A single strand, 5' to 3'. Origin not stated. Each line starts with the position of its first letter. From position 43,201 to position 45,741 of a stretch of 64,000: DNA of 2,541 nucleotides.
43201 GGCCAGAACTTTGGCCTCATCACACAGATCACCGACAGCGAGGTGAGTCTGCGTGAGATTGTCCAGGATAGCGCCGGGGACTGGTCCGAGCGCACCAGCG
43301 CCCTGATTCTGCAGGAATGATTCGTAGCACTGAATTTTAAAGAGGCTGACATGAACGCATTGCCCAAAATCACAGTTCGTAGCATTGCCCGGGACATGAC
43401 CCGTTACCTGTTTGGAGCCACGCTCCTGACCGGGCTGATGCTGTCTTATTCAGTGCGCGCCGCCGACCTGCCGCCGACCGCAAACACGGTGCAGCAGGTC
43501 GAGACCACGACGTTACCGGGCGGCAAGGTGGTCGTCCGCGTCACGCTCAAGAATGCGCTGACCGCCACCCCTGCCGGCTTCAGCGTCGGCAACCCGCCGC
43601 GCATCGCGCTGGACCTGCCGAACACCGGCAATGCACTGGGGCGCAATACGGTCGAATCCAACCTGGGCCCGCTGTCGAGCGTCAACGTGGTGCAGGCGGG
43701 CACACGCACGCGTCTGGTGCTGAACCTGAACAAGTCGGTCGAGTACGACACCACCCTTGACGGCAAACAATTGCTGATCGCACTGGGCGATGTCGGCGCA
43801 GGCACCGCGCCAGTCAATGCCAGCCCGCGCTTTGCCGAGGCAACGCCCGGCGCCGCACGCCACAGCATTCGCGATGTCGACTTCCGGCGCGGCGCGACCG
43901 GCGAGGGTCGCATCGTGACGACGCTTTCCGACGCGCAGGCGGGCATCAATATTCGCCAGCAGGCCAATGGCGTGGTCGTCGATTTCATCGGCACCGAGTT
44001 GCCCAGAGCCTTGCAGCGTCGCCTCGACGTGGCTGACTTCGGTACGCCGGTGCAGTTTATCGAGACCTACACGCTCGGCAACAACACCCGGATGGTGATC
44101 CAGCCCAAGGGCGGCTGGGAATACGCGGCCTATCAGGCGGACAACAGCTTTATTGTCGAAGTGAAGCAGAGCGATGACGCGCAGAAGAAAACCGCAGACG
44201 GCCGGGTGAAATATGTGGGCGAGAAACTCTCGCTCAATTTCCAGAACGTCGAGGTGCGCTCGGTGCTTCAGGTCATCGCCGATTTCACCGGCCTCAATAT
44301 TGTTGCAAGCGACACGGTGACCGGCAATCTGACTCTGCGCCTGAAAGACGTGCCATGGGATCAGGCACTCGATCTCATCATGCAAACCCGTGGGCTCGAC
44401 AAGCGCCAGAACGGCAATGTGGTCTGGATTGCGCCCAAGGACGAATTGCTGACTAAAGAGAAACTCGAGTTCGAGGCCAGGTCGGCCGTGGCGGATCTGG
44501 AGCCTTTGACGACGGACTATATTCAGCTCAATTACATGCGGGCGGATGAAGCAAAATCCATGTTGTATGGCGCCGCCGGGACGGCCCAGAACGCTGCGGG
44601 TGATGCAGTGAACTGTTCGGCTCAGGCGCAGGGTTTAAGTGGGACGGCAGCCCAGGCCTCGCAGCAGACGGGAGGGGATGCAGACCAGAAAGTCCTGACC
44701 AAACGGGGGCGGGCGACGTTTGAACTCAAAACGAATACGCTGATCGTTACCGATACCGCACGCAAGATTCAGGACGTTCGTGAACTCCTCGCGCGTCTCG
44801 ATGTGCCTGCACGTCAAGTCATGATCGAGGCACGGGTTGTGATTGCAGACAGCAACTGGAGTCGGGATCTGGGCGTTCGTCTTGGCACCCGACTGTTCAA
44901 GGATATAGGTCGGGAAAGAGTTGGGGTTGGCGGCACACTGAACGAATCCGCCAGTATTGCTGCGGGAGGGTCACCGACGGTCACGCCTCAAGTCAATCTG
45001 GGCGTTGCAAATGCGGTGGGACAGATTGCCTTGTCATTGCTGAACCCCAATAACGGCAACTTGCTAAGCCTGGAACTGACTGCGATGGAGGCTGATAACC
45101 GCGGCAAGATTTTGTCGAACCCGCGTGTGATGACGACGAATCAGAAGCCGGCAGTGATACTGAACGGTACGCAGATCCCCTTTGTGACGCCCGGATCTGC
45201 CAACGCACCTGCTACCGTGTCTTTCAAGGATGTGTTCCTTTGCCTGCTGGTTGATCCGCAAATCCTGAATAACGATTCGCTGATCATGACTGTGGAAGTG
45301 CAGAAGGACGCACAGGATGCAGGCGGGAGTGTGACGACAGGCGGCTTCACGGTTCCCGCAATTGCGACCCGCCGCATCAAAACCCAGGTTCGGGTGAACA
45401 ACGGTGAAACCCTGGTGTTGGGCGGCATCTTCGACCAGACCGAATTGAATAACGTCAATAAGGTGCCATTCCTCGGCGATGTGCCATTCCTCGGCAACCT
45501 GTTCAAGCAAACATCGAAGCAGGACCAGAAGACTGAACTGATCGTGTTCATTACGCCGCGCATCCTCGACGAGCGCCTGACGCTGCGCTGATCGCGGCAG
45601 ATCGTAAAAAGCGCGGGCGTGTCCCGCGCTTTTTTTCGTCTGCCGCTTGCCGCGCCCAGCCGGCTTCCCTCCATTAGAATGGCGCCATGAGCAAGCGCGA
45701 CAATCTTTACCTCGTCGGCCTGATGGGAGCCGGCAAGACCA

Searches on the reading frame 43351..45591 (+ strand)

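Call 7: search_protein_families(library=ncbifam, proteins=[window:43351-45591:+], max_evalue=0.00001)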
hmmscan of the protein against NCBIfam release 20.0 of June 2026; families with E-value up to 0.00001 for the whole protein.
window:43351-45591:+ (746 aa): 8 families
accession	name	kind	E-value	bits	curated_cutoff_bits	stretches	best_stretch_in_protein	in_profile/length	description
TIGR02515.1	IV_pilus_PilQ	subfamily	2.3e-142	475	284.35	1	290-739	1-427/428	type IV pilus secretin PilQ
NF010083.0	PRK13568.1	equivalog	1.5e-78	264.4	554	2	445-739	144-417/419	DNA uptake porin HofQ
TIGR02517.1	type_II_gspD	equivalog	3.2e-66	224.1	351.35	2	388-743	236-594/600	type II secretion system secretin GspD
NF007851.2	PRK10560.1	exception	1.3e-59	202.1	598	2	442-740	133-410/412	DNA uptake porin HofQ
TIGR02516.1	type_III_yscC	equivalog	2e-38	132.2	238.45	1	449-740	195-462/463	type III secretion system outer membrane ring subunit SctC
TIGR02519.1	pilus_MshL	equivalog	7.1e-35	120.4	250.2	1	461-739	7-290/290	pilus (MSHA type) biogenesis protein MshL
NF042912.1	Amuc_1098_fam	equivalog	3e-24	85.1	750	1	644-740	701-797/805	Amuc_1098 family type IV pilus outer membrane protein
NF011873.0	PRK15346.1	equivalog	3.2e-23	82.2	524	1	457-727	240-482/499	EscC/YscC/HrcC family type III secretion system outer membrane ring protein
